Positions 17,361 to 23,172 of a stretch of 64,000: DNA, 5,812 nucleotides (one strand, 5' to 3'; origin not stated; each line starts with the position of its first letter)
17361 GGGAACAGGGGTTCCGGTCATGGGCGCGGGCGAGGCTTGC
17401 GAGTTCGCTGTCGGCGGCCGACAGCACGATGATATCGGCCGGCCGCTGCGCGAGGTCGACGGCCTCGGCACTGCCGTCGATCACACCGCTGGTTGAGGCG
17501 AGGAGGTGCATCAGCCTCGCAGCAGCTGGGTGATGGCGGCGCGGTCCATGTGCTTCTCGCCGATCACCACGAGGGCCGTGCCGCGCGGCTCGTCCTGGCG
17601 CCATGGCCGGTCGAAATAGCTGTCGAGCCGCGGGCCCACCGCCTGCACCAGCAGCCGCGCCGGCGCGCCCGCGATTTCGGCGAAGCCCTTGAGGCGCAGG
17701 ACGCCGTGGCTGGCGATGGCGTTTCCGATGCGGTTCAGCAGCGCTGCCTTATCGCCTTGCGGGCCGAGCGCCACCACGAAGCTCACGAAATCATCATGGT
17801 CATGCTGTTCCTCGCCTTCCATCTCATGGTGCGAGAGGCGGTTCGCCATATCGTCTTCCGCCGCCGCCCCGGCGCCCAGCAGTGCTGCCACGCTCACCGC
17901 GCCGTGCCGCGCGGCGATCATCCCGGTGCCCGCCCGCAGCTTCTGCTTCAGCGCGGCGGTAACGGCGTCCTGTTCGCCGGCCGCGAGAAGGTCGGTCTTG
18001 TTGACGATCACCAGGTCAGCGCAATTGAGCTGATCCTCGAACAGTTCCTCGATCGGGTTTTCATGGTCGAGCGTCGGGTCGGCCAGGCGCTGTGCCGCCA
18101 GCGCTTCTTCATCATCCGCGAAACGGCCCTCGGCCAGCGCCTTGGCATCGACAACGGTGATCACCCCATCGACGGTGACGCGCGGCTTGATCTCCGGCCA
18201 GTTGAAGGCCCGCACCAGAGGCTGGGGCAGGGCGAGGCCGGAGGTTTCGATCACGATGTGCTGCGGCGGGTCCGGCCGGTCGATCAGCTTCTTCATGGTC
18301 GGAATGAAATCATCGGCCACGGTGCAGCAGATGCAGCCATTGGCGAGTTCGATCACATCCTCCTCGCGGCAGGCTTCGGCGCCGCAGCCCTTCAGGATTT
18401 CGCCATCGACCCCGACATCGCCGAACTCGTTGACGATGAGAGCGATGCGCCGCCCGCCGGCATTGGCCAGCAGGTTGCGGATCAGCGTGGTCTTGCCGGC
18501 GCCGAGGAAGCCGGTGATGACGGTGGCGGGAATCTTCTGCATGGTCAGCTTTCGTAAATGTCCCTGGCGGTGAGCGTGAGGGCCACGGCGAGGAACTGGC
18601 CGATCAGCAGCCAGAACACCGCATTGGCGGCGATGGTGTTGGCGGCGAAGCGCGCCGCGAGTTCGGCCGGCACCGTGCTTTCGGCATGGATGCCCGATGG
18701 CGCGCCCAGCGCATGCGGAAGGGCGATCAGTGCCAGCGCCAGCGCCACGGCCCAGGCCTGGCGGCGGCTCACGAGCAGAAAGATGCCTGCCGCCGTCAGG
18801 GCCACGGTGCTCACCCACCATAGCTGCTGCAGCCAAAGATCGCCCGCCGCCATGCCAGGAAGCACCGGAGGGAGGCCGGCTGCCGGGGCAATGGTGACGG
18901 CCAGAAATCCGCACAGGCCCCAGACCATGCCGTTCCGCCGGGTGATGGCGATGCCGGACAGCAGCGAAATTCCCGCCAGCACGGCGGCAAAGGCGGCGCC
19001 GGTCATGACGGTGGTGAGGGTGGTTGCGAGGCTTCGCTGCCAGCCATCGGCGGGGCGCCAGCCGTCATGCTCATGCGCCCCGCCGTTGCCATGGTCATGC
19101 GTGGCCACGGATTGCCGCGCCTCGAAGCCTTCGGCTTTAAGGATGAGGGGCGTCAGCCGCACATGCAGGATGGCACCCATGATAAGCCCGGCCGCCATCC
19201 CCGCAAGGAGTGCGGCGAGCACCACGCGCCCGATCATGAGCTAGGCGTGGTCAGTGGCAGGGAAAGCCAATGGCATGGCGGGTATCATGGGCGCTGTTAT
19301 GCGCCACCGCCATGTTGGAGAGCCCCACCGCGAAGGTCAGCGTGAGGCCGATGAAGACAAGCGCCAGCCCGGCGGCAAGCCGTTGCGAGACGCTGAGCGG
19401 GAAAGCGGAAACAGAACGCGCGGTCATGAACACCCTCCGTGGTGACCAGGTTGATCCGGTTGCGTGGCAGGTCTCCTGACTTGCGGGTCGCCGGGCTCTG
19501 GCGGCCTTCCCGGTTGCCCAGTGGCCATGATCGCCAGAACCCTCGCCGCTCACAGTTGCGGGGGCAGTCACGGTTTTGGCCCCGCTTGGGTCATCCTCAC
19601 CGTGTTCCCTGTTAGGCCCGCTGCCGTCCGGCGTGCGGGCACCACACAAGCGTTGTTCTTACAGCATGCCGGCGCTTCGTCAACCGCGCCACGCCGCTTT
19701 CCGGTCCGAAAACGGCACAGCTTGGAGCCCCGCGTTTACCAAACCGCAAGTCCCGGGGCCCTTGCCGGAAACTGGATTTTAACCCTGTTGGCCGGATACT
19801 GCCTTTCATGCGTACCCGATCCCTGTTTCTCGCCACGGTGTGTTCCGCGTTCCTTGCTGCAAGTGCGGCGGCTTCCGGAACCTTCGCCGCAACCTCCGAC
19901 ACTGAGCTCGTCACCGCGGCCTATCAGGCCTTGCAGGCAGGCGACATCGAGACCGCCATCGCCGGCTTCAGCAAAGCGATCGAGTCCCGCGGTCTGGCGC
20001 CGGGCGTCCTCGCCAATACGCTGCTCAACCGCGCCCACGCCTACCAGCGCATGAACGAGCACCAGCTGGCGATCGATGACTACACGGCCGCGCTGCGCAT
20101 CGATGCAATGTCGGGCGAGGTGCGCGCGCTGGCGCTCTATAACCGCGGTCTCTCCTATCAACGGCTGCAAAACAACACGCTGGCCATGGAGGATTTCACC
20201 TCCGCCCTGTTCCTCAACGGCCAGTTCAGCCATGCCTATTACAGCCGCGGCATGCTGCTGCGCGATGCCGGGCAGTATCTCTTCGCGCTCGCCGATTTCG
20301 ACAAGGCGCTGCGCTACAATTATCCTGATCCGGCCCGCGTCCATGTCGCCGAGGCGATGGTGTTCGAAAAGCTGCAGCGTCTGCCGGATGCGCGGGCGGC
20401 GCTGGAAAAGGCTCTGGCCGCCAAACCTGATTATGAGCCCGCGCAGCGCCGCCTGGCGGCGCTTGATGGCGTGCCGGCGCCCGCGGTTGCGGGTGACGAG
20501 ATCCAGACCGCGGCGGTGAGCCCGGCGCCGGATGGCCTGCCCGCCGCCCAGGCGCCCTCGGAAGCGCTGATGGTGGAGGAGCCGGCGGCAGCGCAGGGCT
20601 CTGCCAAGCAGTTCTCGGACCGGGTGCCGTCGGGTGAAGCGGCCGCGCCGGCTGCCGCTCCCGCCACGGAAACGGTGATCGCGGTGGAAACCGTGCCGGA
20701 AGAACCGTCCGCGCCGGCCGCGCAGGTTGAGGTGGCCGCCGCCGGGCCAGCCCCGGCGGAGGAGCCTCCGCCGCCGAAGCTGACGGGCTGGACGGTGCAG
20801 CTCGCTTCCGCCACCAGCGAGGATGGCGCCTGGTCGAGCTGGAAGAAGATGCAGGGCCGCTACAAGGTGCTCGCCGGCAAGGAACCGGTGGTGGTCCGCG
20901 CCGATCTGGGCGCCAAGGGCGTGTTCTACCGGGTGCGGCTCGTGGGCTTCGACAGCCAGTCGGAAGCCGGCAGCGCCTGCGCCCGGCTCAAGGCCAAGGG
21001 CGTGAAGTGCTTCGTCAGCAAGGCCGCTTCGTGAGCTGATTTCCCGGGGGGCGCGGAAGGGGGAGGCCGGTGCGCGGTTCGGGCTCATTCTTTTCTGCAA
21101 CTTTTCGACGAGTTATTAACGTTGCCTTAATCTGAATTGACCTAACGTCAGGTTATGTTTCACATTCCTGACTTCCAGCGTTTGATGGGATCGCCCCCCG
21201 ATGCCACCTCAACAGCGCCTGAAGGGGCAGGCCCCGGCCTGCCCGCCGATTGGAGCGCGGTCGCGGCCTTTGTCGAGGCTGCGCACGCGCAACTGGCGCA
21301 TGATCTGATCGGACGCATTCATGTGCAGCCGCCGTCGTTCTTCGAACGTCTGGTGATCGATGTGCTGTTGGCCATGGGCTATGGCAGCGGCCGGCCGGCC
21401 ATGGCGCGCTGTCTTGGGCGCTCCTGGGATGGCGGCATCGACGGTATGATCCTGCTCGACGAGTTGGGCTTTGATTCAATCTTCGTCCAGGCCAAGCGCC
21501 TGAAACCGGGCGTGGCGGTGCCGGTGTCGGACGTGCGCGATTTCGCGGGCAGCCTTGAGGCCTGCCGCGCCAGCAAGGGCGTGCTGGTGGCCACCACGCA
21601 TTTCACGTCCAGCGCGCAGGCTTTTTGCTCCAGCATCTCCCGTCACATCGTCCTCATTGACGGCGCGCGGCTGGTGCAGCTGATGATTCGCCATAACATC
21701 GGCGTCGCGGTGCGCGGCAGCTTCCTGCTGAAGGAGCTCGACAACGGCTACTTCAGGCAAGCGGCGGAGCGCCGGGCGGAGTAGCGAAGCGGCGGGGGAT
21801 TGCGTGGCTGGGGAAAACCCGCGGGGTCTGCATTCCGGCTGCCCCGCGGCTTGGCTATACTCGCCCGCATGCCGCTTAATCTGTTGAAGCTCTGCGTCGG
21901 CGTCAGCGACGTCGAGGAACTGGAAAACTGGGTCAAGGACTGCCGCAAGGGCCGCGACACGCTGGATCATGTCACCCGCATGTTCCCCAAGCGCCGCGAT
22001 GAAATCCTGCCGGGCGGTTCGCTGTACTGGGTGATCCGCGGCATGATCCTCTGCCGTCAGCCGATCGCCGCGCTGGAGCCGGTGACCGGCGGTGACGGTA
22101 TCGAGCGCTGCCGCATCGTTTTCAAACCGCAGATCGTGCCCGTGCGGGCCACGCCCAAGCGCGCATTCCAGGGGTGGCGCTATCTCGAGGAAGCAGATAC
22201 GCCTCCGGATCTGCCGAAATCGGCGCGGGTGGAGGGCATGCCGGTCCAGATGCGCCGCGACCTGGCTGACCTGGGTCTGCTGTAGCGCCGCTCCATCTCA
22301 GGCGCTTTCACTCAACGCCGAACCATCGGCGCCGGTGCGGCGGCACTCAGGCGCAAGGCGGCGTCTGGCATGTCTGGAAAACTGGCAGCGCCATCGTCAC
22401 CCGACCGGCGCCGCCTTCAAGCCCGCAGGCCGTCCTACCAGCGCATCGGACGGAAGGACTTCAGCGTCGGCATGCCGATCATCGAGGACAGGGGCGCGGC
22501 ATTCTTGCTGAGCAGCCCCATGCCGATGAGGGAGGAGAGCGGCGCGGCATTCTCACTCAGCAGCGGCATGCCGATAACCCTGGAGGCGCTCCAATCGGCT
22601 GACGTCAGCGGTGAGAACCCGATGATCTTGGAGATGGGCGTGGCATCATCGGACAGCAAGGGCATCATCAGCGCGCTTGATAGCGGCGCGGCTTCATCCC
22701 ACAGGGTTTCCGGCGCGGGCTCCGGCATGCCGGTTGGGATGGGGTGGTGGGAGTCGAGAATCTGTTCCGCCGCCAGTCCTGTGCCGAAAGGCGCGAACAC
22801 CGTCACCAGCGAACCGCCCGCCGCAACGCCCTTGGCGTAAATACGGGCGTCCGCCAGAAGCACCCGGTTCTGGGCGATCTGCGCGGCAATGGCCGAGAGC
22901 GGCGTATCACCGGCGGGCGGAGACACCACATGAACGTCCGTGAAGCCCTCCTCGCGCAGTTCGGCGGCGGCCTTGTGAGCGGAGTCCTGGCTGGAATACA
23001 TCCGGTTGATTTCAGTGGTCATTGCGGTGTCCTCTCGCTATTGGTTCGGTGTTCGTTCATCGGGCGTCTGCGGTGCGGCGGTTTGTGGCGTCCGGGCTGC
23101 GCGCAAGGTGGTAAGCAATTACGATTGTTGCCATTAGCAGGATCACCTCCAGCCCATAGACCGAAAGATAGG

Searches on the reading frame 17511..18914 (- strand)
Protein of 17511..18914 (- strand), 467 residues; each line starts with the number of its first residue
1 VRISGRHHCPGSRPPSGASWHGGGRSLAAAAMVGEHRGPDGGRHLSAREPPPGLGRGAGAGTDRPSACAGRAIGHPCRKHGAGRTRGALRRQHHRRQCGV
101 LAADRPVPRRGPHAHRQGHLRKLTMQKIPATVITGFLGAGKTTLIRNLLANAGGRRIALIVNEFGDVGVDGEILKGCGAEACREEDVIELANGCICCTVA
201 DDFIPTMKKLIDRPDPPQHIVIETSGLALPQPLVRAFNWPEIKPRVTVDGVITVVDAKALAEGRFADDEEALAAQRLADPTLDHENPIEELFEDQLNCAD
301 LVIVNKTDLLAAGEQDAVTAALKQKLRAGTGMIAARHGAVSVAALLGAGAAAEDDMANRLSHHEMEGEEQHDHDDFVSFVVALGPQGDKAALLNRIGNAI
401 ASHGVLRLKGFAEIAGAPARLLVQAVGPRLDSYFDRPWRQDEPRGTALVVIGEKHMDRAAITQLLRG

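Call 32: search_protein_families(library=ncbifam, proteins=[window:17511-18914:-], max_evalue=0.00001)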
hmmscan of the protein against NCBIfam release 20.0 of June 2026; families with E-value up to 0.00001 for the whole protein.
window:17511-18914:- (467 aa): 5 families
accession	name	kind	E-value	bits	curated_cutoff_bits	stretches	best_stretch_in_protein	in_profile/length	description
TIGR02475.1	CobW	equivalog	9.7e-158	524.5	332.1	1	126-463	2-340/342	cobalamin biosynthesis protein CobW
NF038288.1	chaper_GTP_ZigA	equivalog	1.6e-42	145.8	600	1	128-418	1-294/390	zinc metallochaperone GTPase ZigA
NF008578.0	PRK11537.1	equivalog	4e-40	138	361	1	125-454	1-303/318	GTPase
NF041053.1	CobW_rel_Se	equivalog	7.9e-16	58.3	180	1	133-260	6-128/195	CobW-related selenoprotein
NF047431.1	hiber_recruit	equivalog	7.8e-12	44.8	375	1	128-349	2-214/402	ribosome hibernation factor-recruiting GTPase MRF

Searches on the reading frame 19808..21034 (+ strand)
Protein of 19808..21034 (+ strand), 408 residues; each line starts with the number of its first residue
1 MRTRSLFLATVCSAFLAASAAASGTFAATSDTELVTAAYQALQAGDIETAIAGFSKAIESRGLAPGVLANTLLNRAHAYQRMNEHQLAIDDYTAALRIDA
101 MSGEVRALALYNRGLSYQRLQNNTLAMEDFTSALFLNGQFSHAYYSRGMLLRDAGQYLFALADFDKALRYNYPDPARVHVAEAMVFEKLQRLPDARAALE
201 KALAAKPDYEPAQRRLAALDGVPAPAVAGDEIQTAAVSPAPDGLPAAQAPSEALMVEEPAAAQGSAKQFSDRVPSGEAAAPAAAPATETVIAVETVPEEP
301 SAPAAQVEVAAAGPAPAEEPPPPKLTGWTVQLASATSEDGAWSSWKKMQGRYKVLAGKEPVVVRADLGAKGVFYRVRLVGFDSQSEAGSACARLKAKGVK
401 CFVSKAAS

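Call 32: search_protein_families(library=ncbifam, proteins=[window:19808-21034:+], max_evalue=0.00001)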
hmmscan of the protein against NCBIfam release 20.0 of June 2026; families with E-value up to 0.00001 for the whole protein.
window:19808-21034:+ (408 aa): 4 families
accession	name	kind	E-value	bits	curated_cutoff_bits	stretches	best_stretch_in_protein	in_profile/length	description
TIGR02521.1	type_IV_pilW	equivalog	2.8e-11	43.4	154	1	111-219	69-178/234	type IV pilus biogenesis/stability protein PilW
NF047507.1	TPR_BatC_Lepto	exception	1.4e-09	37.8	175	0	41-99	68-126/214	TPR repeat-containing protein BatC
NF040959.1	MamA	equivalog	3.4e-09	36.4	200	1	38-167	78-199/204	magnetosome protein MamA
NF008391.2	PRK11189.1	equivalog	2.6e-07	30.4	250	1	12-178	11-170/297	lipoprotein NlpI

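Call 35: search_protein_families(library=pfam, proteins=[window:19808-21034:+], max_evalue=0.001)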
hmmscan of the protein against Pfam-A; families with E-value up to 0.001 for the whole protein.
window:19808-21034:+ (408 aa): 8 families
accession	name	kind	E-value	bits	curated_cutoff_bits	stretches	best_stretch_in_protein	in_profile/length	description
PF00515.34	TPR_1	-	1.4e-20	72.7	27.8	2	69-99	1-31/34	Tetratricopeptide repeat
PF07719.23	TPR_2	-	1.9e-16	59.2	27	0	176-209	1-34/34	Tetratricopeptide repeat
PF13181.12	TPR_8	-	4.8e-12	45.5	25.7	0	70-99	2-31/34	Tetratricopeptide repeat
PF05036.18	SPOR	-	7.5e-12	45.8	21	1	326-404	3-75/76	SPOR domain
PF13424.12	TPR_12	-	1.6e-10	41.5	30.1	2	142-206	4-75/77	Tetratricopeptide repeat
PF13432.12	TPR_16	-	2.8e-09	37.7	32.7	1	145-209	1-64/65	Tetratricopeptide repeat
PF13428.12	TPR_14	-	0.00014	22.6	23.5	0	178-219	3-44/44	Tetratricopeptide repeat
PF13414.12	TPR_11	-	0.00044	20.3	26.8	0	77-120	2-41/42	TPR repeat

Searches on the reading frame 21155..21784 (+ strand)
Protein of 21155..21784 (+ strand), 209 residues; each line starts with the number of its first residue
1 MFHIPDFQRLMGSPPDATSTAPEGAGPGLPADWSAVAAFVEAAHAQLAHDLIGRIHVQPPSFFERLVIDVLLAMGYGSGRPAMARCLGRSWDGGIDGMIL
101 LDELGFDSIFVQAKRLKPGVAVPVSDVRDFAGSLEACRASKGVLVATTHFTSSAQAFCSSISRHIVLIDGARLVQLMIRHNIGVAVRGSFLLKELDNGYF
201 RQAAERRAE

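Call 32: search_protein_families(library=ncbifam, proteins=[window:21155-21784:+], max_evalue=0.00001)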
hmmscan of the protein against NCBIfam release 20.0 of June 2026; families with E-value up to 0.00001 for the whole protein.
window:21155-21784:+ (209 aa): 0 families

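Call 35: search_protein_families(library=pfam, proteins=[window:21155-21784:+], max_evalue=0.001)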
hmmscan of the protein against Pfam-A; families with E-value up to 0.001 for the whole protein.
window:21155-21784:+ (209 aa): 2 families
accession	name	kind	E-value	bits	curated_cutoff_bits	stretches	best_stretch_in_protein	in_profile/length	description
PF04471.18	Mrr_cat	-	4.3e-25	88.5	21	1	60-177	6-115/115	Restriction endonuclease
PF22722.2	NA-iREase1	-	4.7e-07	30.2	27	1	90-174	21-105/106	NACHT-associated inactive Restriction Endonuclease 1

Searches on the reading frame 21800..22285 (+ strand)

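Call 32: search_protein_families(library=ncbifam, proteins=[window:21800-22285:+], max_evalue=0.00001)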
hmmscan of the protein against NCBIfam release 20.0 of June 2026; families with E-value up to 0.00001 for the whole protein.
window:21800-22285:+ (161 aa): 0 families

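Call 35: search_protein_families(library=pfam, proteins=[window:21800-22285:+], max_evalue=0.001)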
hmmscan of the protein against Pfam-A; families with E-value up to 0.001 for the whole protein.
window:21800-22285:+ (161 aa): 1 family
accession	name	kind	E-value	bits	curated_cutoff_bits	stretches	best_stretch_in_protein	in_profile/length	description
PF07370.16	DUF1489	-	4.1e-52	176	25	1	28-161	1-138/138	Protein of unknown function (DUF1489)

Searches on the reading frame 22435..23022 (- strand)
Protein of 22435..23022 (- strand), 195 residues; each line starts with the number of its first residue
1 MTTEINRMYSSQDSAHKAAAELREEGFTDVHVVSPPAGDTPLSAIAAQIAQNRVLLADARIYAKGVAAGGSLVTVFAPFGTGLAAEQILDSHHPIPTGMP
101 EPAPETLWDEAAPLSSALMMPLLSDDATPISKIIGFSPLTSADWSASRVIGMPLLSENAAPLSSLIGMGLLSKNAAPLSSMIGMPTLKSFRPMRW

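Call 32: search_protein_families(library=ncbifam, proteins=[window:22435-23022:-], max_evalue=0.00001)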
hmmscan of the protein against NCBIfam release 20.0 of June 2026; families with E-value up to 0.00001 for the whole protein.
window:22435-23022:- (195 aa): 0 families

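Call 35: search_protein_families(library=pfam, proteins=[window:22435-23022:-], max_evalue=0.001)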
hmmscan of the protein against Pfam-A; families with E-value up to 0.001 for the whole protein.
window:22435-23022:- (195 aa): 0 families

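Call 59: search_solved_structures(query=window:22435-23022:-, max_evalue=10, show_alignments=3)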
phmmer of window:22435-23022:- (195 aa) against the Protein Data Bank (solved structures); distinct sequences matched with E-value up to 10: 1.
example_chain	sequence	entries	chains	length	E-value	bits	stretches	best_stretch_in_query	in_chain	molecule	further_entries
6tmf_N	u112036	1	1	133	0.7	13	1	9-50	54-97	30S ribosomal protein S11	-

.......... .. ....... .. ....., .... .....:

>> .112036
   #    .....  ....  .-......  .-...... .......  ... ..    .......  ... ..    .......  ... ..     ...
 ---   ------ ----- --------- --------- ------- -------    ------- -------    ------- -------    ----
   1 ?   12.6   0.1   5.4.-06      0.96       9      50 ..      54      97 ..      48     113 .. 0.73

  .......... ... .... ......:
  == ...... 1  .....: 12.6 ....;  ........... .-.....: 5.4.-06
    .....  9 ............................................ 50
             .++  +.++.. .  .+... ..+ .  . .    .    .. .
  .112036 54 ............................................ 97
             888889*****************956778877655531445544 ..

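Call 61: find_homologous_proteins(query=window:22435-23022:-, max_evalue=0.001)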
Query window:22435-23022:- (195 aa): 563 proteins with E <= 0.001 among 8000 candidates; the best 120 are listed.
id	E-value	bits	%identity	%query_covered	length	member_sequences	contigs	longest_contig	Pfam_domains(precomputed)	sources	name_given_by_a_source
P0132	2.0e-119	414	100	100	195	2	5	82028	-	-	-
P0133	1.4e-105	369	89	100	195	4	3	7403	-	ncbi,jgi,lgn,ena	jgi:hypothetical protein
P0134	6.6e-94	331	82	99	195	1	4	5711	-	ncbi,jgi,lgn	jgi:hypothetical protein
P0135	1.3e-93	330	82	99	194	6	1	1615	-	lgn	-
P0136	5.6e-91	321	81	98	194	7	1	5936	-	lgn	-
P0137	1.4e-89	317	79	99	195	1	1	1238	-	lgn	-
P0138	1.8e-74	268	68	100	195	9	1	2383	-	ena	-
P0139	5.5e-74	266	68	100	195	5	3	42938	-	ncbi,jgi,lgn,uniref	ncbi:hypothetical protein [Aestuariivirga sp.]|jgi:hypothetical protein|uniref:hypothetical protein 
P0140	4.0e-72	260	67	100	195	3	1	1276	-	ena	-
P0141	8.8e-72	259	67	90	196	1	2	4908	-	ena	-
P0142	2.0e-68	248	63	100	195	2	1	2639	-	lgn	-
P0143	3.2e-68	247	65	86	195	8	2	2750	-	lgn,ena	-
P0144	1.6e-67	245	64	90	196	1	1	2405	-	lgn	-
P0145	1.1e-66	242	62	100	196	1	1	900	-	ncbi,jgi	jgi:hypothetical protein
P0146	1.1e-66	242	62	100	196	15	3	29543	-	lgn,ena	-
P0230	8.7e-54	200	55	96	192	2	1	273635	-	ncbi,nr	ncbi:hypothetical protein [Aestuariivirga litoralis]|nr:hypothetical protein [Aestuariivirga litoral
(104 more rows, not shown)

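Call 62: find_encoding_contigs(protein=P0230, flank=6000, max_places=2)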
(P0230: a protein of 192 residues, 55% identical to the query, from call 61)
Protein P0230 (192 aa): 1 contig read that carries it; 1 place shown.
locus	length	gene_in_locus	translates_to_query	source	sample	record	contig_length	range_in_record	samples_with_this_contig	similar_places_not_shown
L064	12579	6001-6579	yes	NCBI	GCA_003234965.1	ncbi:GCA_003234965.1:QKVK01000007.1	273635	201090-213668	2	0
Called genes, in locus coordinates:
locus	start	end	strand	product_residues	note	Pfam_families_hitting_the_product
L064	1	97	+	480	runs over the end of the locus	PF00148:Oxidored_nitro, PF08369:PCP_red (weak)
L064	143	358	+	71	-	-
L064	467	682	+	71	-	PF00556:LHC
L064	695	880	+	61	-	PF00556:LHC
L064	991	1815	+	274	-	PF00124:Photo_RC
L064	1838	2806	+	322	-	PF00124:Photo_RC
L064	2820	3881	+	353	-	PF02276:CytoC_RC, PF14522:Cytochrome_C7 (faint), PF22113:Mtrc-MtrF_II-IV_dom (faint)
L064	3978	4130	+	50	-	PF00556:LHC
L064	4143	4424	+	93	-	PF00556:LHC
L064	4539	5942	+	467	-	PF03209:PUCC, PF07690:MFS_1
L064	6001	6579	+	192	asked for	-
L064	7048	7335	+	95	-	PF01541:GIY-YIG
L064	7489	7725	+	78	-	-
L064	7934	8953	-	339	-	PF01070:FMN_dh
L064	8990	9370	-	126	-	PF00034:Cytochrom_C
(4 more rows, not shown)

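Call 77: predict_structure(alignment_id=A3)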
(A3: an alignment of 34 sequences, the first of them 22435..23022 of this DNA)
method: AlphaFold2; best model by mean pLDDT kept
length: 195 residues; sequences in the alignment: 34
mean_pLDDT: 67.2   pTM: 0.51
mean pLDDT of the five models: 67.2, 66.3, 66.1, 65.3, 65.3
residues with pLDDT >= 90: 46; 70-90: 52; 50-70: 26; < 50: 71
segments of 3 or more residues with pLDDT < 50: 124-126, 128-133, 135-195
pLDDT, mean of each block of 10 residues (from residue 1): 85 92 92 88 90 86 89 89 89 82 62 58 49 46 40 38 37 40 41 37
secondary structure, 60 per line:
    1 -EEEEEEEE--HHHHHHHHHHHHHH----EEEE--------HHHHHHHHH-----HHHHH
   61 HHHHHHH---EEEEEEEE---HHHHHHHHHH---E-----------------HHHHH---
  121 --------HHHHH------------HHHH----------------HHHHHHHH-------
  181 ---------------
elements in order: E2-9 H12-25 E30-33 H42-50 H56-67 E71-78 H82-91 H113-117 H129-133 H146-149 H166-173

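Call 79: fold_search(model_id=the predicted structure, library=pdb)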
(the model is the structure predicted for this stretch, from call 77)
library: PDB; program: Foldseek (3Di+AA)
matches with E <= 10: 701; with E <= 0.001: 0
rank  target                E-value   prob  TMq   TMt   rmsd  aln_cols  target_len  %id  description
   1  3fkb_D                3.7e-02  0.69  0.22  0.27   7.8        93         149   13  Structure of NDPK H122G and tenofovir-diphosphate (released 2009-09-29)
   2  1ncl                  1.0e-01  0.51  0.22  0.27   7.6        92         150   13  THERMAL STABILITY OF HEXAMERIC AND TETRAMERIC NUCLEOSIDE, DIPHOSPHATE KINASES (released 1996-11-08)
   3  5caa_A                1.1e-01  0.41  0.22  0.28   7.2        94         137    8  Structure of Leishmania nucleoside diphosphate kinase mutant P100S/del5-Cterm (released 2015-10-14)
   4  5c7p_A                1.3e-01  0.38  0.20  0.25   7.4        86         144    9  Structure of Leishmania nucleoside diphostate kinase mutant P95S (released 2015-10-14)
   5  1ndk                  1.3e-01  0.38  0.21  0.26   7.8        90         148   14  X-RAY STRUCTURE OF NUCLEOSIDE DIPHOSPHATE KINASE (released 1993-10-31)
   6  1b4s_A                1.4e-01  0.44  0.22  0.27   7.7        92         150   13  STRUCTURE OF NUCLEOSIDE DIPHOSPHATE KINASE H122G MUTANT (released 1999-06-15)
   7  1mn7_A                1.4e-01  0.41  0.22  0.27   7.8        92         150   13  NDP kinase mutant (H122G;N119S;F64W) in complex with aBAZTTP (released 2002-10-02)
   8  3ngt_J                1.4e-01  0.33  0.20  0.23   6.6        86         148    9  Structure of Leishmania NDKb complexed with AMP. (released 2011-04-27)
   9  4kpc_B                1.4e-01  0.38  0.20  0.26   6.8        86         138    9  Crystal structure of the nucleoside diphosphate kinase b from Leishmania braziliensis (released 2014-07-09)
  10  2uuu_C                1.5e-01  0.77  0.33  0.14  11.3       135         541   11  alkyldihydroxyacetonephosphate synthase in P212121 (released 2007-06-26)
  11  1nsp                  1.5e-01  0.30  0.21  0.25   7.9        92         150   13  MECHANISM OF PHOSPHATE TRANSFER BY NUCLEOSIDE DIPHOSPHATE KINASE: X-RAY STRUCTURES OF A PHOSPHO-HISTIDINE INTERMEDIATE O (released 1995-07-10)
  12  9fqr_HX               1.6e-01  0.54  0.24  0.23   6.6        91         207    6  96-nm repeat of axonemal doublet microtubules from bovine sperm (released 2025-03-26)
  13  7bff_B                1.9e-01  0.63  0.25  0.48   4.3       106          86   18  Circular permutant of ribosomal protein S6, P54-55 truncated, I25A mutant. (released 2022-07-13)
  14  4zk7_M                2.0e-01  0.95  0.30  0.54   7.5        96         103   16  Crystal structure of rescued two-component self-assembling tetrahedral cage T33-31 (released 2015-07-29)
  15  1lwx_A                2.0e-01  0.35  0.22  0.27   7.7        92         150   13  AZT DIPHOSPHATE BINDING TO NUCLEOSIDE DIPHOSPHATE KINASE (released 1997-08-20)
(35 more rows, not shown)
